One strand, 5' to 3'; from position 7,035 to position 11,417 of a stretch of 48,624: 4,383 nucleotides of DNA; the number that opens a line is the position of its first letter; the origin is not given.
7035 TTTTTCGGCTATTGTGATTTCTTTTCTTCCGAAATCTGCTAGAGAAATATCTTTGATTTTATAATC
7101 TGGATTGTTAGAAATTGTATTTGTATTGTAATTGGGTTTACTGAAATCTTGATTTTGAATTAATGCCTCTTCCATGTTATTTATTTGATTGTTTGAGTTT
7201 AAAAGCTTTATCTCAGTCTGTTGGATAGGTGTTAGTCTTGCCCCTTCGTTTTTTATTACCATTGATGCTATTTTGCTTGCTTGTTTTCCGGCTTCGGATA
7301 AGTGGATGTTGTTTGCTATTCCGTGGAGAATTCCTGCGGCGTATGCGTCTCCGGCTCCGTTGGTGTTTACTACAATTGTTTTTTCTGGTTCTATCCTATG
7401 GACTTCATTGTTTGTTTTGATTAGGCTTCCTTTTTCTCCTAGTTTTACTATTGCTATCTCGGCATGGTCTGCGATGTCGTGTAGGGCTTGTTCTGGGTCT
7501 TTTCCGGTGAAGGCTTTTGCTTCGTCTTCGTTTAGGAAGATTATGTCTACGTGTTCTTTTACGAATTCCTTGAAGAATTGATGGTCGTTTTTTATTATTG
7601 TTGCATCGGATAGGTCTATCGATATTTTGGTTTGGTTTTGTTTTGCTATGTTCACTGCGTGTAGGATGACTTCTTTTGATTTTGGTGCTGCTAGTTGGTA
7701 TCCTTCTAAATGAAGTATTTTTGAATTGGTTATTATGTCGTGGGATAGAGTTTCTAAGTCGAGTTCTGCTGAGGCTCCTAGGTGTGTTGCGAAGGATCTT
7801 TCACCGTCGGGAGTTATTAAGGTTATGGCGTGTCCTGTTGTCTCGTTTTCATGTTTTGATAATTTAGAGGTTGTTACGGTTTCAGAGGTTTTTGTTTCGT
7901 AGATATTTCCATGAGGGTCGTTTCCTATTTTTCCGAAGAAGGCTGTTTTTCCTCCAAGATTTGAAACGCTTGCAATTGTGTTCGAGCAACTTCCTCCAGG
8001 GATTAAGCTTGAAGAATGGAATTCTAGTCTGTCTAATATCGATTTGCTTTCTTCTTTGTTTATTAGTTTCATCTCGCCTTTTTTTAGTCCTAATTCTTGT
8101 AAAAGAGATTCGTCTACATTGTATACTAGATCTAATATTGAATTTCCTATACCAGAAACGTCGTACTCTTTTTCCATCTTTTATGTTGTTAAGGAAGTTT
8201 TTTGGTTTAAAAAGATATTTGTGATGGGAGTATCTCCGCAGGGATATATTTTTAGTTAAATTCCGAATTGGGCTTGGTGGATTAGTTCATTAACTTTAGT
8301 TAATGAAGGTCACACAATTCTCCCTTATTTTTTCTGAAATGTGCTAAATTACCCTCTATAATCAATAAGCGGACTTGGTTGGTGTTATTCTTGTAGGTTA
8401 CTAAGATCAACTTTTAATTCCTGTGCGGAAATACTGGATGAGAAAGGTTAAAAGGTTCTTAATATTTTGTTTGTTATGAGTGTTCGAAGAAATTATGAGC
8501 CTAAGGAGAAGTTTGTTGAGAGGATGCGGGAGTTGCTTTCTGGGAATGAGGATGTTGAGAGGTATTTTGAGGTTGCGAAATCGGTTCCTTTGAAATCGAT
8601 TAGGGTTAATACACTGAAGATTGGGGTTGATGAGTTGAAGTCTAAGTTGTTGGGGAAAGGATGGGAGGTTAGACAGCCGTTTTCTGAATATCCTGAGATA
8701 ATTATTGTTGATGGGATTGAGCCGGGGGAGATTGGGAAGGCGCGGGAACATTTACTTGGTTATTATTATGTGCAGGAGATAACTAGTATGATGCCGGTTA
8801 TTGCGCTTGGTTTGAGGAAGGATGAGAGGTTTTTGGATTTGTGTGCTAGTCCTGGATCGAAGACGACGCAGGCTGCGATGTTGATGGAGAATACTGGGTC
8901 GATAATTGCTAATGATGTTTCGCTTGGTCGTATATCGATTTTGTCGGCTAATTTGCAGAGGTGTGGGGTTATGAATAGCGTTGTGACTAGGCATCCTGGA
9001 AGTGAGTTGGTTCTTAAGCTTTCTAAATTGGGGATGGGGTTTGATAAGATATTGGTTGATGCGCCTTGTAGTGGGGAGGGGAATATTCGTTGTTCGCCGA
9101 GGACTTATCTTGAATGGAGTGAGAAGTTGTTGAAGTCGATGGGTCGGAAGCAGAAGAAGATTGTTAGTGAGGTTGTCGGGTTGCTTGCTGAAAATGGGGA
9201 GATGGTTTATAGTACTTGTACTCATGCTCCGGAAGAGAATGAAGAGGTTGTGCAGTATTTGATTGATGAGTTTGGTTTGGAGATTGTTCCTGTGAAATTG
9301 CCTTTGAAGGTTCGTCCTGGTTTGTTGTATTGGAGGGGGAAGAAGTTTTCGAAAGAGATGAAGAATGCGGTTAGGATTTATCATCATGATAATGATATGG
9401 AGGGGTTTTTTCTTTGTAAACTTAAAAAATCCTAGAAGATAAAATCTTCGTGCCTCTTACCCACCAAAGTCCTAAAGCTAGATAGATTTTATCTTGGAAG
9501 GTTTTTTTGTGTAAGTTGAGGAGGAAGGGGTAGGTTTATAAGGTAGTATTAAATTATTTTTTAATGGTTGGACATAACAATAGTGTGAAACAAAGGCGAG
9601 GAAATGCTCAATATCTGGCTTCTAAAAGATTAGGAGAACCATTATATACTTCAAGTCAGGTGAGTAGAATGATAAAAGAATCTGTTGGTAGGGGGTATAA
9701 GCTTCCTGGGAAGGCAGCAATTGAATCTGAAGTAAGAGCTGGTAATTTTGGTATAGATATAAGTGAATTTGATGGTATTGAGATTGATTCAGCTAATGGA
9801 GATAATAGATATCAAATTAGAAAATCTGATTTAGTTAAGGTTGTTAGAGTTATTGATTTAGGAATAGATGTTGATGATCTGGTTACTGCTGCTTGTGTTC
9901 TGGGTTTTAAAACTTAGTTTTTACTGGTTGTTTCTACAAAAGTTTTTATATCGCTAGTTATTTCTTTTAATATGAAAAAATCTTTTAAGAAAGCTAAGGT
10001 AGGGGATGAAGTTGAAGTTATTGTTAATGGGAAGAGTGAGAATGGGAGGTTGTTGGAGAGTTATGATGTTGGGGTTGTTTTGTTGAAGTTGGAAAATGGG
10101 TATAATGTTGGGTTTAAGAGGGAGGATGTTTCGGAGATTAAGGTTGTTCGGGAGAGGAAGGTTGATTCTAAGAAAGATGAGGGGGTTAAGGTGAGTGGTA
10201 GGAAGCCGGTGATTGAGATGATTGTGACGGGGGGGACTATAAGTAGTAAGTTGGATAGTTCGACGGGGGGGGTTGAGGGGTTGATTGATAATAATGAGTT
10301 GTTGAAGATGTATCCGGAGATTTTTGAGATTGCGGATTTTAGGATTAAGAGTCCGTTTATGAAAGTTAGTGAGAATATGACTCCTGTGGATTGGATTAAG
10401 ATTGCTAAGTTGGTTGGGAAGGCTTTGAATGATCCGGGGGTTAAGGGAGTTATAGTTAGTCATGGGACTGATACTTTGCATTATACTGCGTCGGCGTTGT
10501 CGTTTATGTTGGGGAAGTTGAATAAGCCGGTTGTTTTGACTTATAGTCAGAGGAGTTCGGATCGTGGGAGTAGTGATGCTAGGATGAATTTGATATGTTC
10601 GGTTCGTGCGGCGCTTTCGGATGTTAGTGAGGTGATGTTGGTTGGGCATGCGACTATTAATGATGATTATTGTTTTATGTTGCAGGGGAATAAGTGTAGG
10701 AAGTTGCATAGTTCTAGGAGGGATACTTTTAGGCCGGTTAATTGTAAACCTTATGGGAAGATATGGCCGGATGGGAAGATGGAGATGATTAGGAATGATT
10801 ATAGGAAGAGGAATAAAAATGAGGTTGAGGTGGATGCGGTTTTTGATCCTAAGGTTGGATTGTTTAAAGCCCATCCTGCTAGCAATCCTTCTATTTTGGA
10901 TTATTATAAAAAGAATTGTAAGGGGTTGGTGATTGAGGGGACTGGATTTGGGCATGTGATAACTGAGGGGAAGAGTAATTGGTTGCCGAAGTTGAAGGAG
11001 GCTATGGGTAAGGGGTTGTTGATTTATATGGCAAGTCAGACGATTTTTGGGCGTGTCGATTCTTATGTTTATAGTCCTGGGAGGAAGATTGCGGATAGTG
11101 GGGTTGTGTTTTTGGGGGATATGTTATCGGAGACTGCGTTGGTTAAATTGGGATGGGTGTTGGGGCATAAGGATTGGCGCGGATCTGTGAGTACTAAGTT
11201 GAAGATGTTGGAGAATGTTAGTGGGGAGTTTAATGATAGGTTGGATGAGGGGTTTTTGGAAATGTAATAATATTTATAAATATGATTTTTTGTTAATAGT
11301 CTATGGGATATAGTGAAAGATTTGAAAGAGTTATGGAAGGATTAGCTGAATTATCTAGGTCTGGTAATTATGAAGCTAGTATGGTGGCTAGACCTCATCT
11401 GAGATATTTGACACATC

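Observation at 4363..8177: Two adjacent bifunctional fusion genes couple SAM by-product cleavage directly to AMP salvage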

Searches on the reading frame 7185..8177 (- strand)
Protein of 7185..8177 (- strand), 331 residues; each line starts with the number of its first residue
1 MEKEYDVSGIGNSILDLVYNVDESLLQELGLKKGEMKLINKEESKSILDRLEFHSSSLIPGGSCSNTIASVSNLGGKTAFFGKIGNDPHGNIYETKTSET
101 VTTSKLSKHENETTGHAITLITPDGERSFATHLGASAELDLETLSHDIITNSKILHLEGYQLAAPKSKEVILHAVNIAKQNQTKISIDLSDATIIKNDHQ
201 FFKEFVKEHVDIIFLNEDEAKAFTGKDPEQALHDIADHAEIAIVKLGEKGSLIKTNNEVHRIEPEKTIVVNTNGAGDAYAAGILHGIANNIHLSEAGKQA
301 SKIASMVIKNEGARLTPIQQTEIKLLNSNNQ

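Call 5: search_solved_structures(query=window:7185-8177:-, max_evalue=0.00001, show_alignments=2)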
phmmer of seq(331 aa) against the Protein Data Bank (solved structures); distinct sequences matched with E-value up to 0.00001: 58.
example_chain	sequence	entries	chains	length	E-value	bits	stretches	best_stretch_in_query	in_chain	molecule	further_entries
3ubo_A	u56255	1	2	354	6.3e-49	170.3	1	4-314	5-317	adenosine kinase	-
4e3a_A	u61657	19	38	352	1.2e-45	159.5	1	4-314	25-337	sugar kinase protein | Probable sugar kinase protein | sugar kinase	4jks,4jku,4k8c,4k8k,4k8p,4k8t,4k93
6vwo_A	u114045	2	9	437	1.8e-22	83.4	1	7-250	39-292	Inosine-guanosine kinase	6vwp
2qcv_A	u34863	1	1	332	4e-22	82.2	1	57-313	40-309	Putative 5-dehydro-2-deoxygluconokinase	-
5ey7_A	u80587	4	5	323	4.3e-21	78.9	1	59-288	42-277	Fructokinase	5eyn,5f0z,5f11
5ygg_A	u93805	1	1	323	5.4e-20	75.2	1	59-288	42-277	Fructokinase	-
1lii_A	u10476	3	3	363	2.2e-19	73.3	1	7-219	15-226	adenosine kinase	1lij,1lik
1lio_A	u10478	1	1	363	3e-19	72.8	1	7-219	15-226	adenosine kinase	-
1bx4_A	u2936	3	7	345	1e-18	71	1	7-313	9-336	PROTEIN (ADENOSINE KINASE) | Adenosine kinase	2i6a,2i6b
4o1l_A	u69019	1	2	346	1.1e-18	70.9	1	7-313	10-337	Adenosine kinase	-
2a9y_A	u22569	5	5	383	1.4e-18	70.6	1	7-219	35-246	adenosine kinase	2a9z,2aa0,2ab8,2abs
1dgm_A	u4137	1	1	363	1.9e-18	70.2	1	7-219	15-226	ADENOSINE KINASE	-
9o7p_A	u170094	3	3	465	3.1e-18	69.5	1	7-313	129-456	Isoform 2 of Adenosine kinase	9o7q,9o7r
5kb6_A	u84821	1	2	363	1e-17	67.8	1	7-313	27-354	Adenosine kinase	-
5kb5_A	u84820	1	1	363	1e-17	67.8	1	7-313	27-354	Adenosine kinase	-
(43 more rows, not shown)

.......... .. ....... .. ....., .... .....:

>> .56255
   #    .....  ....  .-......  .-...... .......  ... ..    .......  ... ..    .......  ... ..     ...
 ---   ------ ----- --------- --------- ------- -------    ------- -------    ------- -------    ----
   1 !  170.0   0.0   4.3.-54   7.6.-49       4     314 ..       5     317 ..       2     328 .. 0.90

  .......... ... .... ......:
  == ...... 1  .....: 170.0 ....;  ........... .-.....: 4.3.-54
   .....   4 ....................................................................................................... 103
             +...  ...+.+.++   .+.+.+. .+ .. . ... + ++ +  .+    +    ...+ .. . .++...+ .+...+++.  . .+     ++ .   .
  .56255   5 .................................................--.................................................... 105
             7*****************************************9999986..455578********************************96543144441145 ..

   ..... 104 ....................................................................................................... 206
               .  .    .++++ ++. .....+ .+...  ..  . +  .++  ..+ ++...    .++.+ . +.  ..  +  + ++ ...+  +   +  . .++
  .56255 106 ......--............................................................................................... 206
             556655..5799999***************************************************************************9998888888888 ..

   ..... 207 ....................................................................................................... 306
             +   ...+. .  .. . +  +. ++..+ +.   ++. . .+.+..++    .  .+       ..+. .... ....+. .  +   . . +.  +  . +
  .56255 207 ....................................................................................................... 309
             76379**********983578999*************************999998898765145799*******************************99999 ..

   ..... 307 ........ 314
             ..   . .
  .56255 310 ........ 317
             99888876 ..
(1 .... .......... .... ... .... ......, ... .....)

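Call 35: find_related_loci(query=A1, collection=genome_contigs, flank=6000)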
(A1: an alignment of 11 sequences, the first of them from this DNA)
Query A1 (321 aa) in genome_contigs; peptide patterns used: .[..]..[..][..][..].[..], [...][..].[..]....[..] (x = any residue, [..] = any of these).
600 stretches matched a pattern (row limit reached: there are more); 368 encode a relative of the query (tblastn E <= 1e-3); the best 80 are kept; 80 distinct loci.
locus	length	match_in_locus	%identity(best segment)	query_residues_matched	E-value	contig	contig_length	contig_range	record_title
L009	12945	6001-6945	49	2-315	1e-95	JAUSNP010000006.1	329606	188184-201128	MAG: Candidatus Moraniibacteriota bacterium isolate E19_metabat.bin.91 E19_k141_503813, whole genome shotgun sequence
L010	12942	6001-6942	48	3-315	2e-95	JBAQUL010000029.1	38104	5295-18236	MAG: Candidatus Moraniibacteriota bacterium isolate MFD12006_ilm_asm_bin13 k127_11584, whole genome shotgun sequence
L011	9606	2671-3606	45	4-316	3e-92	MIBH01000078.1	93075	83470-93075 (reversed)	MAG: Spirochaetes bacterium RBG_13_51_14 RBG_13_scaffold_816, whole genome shotgun sequence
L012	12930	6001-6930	46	5-315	1e-85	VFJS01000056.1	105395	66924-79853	MAG: Spirochaetia bacterium isolate Bin_56_1 c_000002109173, whole genome shotgun sequence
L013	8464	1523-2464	48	4-318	5e-85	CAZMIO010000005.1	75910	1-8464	MAG TPA_asm: uncultured Methanosarcinales archaeon isolate binchicken_co48_311 genome assembly, contig: NODE_351_length_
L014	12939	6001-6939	42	1-314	9e-77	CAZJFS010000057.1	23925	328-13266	MAG TPA_asm: uncultured bacterium isolate SRP089250_co1_123 genome assembly, contig: NODE_3331_length_23925_cov_5.276917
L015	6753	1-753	44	67-318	1e-64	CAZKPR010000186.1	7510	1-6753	MAG TPA_asm: uncultured Leptospirales bacterium isolate binchicken_co26_5 genome assembly, contig: NODE_11219_length_751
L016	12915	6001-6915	38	7-315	5e-64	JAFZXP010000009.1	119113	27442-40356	MAG: Bacteroidales bacterium isolate RGIG8190 Water_buffalos_Rumen-3__c337396, whole genome shotgun sequence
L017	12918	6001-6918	36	7-315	3e-63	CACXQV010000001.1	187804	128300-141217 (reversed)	MAG: uncultured Bacteroidia bacterium isolate RUG11511 genome assembly, contig: RUG11511_asm_1, whole genome shotgun seq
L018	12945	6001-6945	36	1-315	4e-61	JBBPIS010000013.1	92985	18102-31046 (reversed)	MAG: Planctomycetota bacterium isolate BPF1-02-04_bin_2 NODE_28_length_92985_cov_9.976918, whole genome shotgun sequence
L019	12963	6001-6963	37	1-320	5e-61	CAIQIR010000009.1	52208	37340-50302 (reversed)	MAG: uncultured Schlesneria sp. isolate Umea3_bin-0292 genome assembly, contig: bin-0292:009/178, whole genome shotgun s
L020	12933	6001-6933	37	5-315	1e-60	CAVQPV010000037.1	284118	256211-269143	MAG: Pirellulaceae bacterium isolate MFD09964.bin.2.6 genome assembly, contig: contig_59924, whole genome shotgun sequen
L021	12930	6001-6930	36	2-315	2e-60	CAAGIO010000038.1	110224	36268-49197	MAG TPA_asm: Bacteroidales bacterium, isolate HGM05164, WGS project CAAGIO010000000 data, contig: SRS476289_19_k119_3444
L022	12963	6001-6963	36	2-319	1e-60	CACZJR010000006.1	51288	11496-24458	MAG: uncultured Spirochaetales bacterium isolate RUG12683 genome assembly, contig: RUG12683_asm_6, whole genome shotgun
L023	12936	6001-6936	36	5-315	4e-60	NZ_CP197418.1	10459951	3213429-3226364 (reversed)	Novipirellula sp. SH528 chromosome, complete genome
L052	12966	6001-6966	31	3-320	3e-53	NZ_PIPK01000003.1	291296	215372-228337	Aliidiomarina maris strain CF12-14 contig3, whole genome shotgun sequence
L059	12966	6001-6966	32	3-320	2e-52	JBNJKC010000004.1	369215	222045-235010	MAG: Pseudomonadota bacterium isolate BLK54 4, whole genome shotgun sequence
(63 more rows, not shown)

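Call 76: find_homologous_proteins(query=window:7215-8177:-)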
Query seq(321 aa) (321 aa): 1419 proteins with E <= 0.001 among 3248 candidates; the best 120 are listed.
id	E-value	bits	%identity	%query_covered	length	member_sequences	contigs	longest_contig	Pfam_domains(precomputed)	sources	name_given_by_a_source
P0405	7.7e-169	579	82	100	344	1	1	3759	PF08543.18,PF00294.30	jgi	jgi:sugar/nucleoside kinase (ribokinase family)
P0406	3.4e-109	383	57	98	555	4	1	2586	PF00294.30,PF05221.24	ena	-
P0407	2.5e-106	373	58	98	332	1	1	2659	PF00294.30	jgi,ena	-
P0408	1.2e-105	371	58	97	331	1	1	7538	PF00294.30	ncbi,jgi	jgi:sugar/nucleoside kinase (ribokinase family)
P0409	1.3e-105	371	57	98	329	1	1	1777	PF00294.30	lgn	-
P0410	3.9e-105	370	57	98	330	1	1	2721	PF08543.18,PF00294.30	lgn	-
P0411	1.7e-104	367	56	98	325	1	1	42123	PF08543.18,PF00294.30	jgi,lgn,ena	jgi:sugar/nucleoside kinase (ribokinase family)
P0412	1.7e-103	364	55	98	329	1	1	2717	PF00294.30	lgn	-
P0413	4.6e-103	363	57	99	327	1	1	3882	PF00294.30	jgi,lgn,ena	-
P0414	3.2e-102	360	57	98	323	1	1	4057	PF00294.30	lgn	-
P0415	1.5e-101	358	55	98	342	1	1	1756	PF00294.30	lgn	-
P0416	1.6e-101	358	56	98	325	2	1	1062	PF00294.30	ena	-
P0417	2.2e-101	357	54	99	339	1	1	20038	PF00294.30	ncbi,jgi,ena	-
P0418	2.5e-101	357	56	98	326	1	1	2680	PF00294.30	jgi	jgi:sugar/nucleoside kinase (ribokinase family)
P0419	5.0e-101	356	57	98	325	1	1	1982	PF00294.30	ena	-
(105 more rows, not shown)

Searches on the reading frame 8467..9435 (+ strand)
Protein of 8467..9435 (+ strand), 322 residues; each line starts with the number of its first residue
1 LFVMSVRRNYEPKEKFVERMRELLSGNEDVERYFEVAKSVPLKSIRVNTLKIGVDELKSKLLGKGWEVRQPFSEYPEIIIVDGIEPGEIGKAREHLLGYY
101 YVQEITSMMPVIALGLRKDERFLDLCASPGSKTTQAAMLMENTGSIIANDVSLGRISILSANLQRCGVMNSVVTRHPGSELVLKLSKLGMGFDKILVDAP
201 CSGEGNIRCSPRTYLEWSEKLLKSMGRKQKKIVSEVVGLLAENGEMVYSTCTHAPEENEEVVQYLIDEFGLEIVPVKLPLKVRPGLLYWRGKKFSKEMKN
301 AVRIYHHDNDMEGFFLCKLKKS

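Call 16: search_protein_families(library=pfam, proteins=[window:8467-9435:+], max_evalue=0.001)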
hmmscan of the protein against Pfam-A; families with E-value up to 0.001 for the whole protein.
window:8467-9435:+ (322 aa): 2 families
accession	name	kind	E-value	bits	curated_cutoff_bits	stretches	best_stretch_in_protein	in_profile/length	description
PF01189.24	Methyltr_RsmB-F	-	2e-42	145.6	27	1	112-320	2-199/199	16S rRNA methyltransferase RsmB/F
PF17125.10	Methyltr_RsmF_N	-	5.7e-10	39.9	34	1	14-104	3-85/86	N-terminal domain of 16S rRNA methyltransferase RsmF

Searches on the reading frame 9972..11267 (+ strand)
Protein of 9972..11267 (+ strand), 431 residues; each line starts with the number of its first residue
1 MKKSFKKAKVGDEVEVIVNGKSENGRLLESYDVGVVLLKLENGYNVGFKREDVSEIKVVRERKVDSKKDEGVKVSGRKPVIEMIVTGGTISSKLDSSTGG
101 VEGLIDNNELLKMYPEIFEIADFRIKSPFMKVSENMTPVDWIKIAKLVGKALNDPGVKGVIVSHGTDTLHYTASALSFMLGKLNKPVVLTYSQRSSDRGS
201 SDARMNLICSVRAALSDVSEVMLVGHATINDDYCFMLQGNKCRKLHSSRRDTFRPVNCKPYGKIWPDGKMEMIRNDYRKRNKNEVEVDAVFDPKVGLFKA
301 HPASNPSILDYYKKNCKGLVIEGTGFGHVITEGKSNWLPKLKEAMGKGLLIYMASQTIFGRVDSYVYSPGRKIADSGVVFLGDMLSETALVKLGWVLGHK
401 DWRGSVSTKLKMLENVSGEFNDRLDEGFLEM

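Call 16: search_protein_families(library=pfam, proteins=[window:9972-11267:+], max_evalue=0.001)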
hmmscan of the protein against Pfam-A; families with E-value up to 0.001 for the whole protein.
window:9972-11267:+ (431 aa): 3 families
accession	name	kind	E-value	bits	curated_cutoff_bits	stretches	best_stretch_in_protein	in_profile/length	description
PF00710.25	Asparaginase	-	3.8e-51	173.8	22.5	1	82-274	3-189/193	Asparaginase, N-terminal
PF17763.6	Asparaginase_C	-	2.6e-21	76.1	34.6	1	294-401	1-105/114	Glutaminase/Asparaginase C-terminal domain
PF18195.6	GatD_N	-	1e-10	41.2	25.7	1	8-59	1-54/54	GatD N-terminal domain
